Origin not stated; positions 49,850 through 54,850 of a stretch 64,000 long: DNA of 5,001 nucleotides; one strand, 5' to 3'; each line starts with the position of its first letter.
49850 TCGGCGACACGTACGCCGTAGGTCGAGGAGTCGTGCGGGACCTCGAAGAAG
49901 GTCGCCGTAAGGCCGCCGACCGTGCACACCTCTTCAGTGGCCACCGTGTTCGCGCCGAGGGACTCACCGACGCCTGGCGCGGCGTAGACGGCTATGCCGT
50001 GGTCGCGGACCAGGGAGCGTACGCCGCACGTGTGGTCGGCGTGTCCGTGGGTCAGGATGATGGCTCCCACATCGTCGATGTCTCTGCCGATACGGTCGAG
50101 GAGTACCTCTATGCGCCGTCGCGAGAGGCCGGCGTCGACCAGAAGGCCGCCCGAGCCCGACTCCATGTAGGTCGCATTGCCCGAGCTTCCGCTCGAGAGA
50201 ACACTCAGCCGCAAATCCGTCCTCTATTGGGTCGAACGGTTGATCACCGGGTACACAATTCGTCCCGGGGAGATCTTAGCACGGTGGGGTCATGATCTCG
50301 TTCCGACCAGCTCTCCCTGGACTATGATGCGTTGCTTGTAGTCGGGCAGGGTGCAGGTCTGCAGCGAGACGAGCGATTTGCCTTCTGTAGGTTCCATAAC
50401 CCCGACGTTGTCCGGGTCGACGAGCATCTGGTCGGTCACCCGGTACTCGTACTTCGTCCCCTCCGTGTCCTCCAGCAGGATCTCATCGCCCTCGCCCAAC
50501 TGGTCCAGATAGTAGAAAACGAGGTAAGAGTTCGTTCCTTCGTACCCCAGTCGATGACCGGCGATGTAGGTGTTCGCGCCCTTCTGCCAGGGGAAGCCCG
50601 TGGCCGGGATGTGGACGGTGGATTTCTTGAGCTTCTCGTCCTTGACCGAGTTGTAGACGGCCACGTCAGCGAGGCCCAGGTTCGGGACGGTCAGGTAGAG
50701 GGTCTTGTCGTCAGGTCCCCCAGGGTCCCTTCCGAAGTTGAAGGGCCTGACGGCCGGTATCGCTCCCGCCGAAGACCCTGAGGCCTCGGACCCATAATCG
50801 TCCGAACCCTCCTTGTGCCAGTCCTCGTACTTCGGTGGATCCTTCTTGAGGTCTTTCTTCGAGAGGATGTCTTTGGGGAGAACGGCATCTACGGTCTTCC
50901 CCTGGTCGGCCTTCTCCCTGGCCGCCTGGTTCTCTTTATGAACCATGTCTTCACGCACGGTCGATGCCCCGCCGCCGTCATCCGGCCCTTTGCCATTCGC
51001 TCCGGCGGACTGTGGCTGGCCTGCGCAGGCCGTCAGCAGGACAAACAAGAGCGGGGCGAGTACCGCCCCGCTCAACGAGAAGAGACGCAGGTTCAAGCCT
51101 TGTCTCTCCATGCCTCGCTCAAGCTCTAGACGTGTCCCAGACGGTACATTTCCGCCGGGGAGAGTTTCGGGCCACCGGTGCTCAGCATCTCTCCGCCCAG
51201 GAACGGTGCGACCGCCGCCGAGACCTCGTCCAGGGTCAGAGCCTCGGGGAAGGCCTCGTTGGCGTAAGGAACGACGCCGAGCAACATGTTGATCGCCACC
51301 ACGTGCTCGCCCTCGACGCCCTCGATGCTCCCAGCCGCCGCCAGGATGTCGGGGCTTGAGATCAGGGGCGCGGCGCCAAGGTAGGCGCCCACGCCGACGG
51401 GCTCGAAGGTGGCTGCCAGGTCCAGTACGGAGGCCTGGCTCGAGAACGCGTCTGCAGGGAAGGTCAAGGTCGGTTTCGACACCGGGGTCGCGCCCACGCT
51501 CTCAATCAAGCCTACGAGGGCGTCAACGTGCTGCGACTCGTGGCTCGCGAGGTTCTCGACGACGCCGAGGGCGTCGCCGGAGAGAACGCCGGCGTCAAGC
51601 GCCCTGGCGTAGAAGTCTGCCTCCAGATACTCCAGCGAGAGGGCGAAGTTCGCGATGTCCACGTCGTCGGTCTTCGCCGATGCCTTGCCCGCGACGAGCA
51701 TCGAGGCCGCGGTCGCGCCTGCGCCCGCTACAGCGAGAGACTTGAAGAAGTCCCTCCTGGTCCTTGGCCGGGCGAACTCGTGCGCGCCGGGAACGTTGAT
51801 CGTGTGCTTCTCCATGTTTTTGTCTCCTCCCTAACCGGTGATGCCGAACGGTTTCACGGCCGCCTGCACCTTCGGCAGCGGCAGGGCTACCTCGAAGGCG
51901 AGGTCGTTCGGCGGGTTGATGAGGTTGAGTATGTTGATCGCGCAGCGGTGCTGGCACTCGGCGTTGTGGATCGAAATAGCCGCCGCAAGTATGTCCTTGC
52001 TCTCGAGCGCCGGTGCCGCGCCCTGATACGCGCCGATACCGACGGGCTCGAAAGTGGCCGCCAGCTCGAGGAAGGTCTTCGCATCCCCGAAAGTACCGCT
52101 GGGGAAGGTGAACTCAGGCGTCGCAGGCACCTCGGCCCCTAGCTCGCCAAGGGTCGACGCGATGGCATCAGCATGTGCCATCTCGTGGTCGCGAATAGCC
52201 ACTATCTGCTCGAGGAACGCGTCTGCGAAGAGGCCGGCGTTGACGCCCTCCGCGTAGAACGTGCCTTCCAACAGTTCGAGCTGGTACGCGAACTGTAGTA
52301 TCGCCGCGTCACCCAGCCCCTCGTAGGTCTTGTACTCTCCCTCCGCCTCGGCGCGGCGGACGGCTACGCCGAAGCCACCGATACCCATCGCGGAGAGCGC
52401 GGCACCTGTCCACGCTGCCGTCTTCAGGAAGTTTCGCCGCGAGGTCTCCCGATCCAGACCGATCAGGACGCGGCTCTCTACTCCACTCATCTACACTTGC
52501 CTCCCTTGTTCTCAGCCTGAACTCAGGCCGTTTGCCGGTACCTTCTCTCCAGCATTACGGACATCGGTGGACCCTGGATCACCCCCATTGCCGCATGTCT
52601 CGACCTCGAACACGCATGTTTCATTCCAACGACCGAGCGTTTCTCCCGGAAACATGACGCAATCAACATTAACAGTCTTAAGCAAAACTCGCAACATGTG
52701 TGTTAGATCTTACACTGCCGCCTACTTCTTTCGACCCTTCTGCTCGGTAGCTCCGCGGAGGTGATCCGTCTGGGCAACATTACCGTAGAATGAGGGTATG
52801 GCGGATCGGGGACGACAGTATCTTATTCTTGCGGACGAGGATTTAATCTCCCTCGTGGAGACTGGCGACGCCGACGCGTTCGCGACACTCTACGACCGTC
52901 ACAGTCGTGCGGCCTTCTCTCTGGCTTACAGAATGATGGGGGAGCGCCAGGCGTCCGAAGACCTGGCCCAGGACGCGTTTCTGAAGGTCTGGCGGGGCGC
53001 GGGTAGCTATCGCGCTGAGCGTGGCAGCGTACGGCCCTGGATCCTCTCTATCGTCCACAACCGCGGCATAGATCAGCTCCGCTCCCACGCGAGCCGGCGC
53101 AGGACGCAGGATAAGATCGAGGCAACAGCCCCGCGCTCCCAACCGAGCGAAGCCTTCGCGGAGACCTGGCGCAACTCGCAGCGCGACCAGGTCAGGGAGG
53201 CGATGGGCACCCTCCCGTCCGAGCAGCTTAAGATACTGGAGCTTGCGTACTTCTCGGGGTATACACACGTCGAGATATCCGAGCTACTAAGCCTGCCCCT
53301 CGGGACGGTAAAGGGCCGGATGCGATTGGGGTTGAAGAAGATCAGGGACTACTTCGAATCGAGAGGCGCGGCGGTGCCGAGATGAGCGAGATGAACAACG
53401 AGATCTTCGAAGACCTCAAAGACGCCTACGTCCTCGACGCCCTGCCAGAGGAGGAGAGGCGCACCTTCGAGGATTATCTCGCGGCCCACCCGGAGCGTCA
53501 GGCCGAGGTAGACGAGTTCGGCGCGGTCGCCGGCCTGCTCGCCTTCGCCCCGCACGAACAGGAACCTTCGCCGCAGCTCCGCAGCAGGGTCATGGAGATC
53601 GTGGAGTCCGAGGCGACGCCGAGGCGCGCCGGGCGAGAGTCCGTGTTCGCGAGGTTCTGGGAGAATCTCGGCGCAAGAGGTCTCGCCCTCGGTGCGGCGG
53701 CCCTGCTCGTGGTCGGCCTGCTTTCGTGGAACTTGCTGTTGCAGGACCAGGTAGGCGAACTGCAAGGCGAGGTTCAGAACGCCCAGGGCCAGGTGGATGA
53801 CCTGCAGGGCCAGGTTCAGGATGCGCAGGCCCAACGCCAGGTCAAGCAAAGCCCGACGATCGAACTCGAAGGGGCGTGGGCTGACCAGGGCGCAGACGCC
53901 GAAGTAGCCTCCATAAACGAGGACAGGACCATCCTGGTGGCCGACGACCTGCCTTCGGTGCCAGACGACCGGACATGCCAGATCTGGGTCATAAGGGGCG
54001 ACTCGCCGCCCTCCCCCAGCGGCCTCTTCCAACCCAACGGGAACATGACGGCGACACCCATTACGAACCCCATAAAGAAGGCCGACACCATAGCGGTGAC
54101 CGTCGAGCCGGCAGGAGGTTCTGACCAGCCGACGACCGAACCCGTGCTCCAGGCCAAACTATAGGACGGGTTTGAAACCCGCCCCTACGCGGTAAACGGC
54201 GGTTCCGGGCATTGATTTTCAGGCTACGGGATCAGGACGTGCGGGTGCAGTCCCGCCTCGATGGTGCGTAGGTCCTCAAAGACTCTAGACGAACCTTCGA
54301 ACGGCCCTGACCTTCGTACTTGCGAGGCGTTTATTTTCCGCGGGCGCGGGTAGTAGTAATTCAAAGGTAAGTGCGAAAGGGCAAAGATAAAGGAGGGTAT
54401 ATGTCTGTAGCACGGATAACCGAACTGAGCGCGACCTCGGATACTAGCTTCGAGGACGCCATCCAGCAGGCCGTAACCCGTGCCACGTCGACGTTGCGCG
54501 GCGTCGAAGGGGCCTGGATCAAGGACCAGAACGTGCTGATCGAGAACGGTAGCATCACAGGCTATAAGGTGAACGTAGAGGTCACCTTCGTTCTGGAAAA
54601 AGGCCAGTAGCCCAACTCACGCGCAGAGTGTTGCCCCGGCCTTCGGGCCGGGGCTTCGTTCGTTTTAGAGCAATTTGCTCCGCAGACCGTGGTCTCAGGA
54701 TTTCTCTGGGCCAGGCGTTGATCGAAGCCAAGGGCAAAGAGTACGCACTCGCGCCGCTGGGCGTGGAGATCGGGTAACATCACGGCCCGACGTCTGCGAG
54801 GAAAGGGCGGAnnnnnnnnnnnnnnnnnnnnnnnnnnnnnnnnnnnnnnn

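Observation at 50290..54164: Self-contained ECF regulon: SigK/RskA-like pair with matching promoters driving itself and a ferritin-ferritin-sortase operon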

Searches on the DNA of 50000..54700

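Call 77: search_rna_families(source=window, start=50000, end=54700, threshold=evalue, max_evalue=1)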
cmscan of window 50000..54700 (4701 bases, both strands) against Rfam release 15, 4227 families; matches with E-value up to 1: 1.
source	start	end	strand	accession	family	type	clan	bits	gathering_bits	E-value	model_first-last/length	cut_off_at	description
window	51042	51122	-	RF02866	ncS16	Gene; sRNA;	-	24.2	48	0.15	1-83/83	no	Burkholderia sRNA 16 (Bc_KC_sr1)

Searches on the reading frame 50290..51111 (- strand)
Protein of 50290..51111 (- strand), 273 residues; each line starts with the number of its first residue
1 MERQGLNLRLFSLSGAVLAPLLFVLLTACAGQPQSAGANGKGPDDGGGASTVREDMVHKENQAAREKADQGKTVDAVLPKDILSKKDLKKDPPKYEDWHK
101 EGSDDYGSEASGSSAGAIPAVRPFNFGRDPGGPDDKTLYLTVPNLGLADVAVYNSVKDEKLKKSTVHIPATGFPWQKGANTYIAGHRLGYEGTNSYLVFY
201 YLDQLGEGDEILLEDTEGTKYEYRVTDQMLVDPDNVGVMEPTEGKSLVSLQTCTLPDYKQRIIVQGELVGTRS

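Call 4: search_protein_families(library=pfam, proteins=[window:50290-51111:-], max_evalue=0.01)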
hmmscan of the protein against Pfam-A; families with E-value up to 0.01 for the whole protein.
window:50290-51111:- (273 aa): 1 family
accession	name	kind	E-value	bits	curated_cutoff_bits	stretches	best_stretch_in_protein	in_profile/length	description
PF04203.18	Sortase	-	2.4e-28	98.8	26.6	1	140-269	1-125/125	Sortase domain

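Call 5: search_protein_families(library=ncbifam, proteins=[window:50290-51111:-], max_evalue=0.01)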
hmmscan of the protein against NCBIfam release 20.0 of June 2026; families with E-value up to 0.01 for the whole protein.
window:50290-51111:- (273 aa): 6 families
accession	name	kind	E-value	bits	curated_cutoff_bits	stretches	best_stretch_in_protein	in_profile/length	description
NF033745.1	class_C_sortase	subfamily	1.5e-16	60.8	160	1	139-267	95-219/220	class C sortase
NF033747.1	class_E_sortase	subfamily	5e-14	52.7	160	1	136-271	70-208/211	class E sortase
TIGR01076.1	sortase_fam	subfamily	6.9e-14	51.8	39.35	1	139-267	2-126/136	sortase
NF033746.1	class_D_sortase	subfamily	2e-11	43.9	165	1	135-254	8-115/135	class D sortase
NF058671.1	sortase_SrtD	exception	3.9e-11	43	140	1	136-253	63-168/187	class D sortase, LPxTATN-specific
TIGR03784.1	marine_sortase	equivalog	1.2e-06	28.3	158.25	1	148-253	61-156/174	class GN sortase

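Call 30: search_solved_structures(query=window:50290-51111:-, max_evalue=0.001)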
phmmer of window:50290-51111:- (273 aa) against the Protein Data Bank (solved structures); distinct sequences matched with E-value up to 0.001: 41.
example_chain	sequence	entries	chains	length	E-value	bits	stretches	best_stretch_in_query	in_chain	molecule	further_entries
8t28_A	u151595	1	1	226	9.5e-12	48.1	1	140-269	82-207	Class C sortase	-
3rcc_A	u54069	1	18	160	2e-09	40.4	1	178-271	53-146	Sortase SrtA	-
7s56_A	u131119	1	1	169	2.4e-09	40.2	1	178-271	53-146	Class A sortase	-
2kw8_A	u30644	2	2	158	1.1e-08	38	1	177-272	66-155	LPXTG-site transpeptidase family protein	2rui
2w1k_A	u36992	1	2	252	1.5e-08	37.6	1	132-269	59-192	PUTATIVE SORTASE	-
7t8y_A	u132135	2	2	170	2.2e-08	37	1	178-268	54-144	Sortase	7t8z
8snq_A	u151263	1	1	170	2.7e-08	36.7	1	178-268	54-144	Sortase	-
3fn5_A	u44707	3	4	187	2.8e-08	36.7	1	178-268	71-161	Sortase A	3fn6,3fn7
7v6k_A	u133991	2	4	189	2.9e-08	36.7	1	178-268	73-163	Sortase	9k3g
7s53_A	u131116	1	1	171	1.3e-07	34.5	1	178-268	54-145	Class A sortase, sortase A chimera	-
8gr6_A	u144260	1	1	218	2e-07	33.9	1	138-269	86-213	Sortase-like protein, putative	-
7s4o_A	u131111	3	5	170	4e-07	32.9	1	178-268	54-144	Sortase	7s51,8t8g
7s57_A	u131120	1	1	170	9.7e-07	31.6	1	178-268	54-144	Class A sortase, sortase A chimera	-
7f87_A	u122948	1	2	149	1.5e-06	31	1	182-270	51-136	Class A sortase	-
7cfj_A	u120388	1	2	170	2.1e-06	30.5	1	182-270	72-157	Class A sortase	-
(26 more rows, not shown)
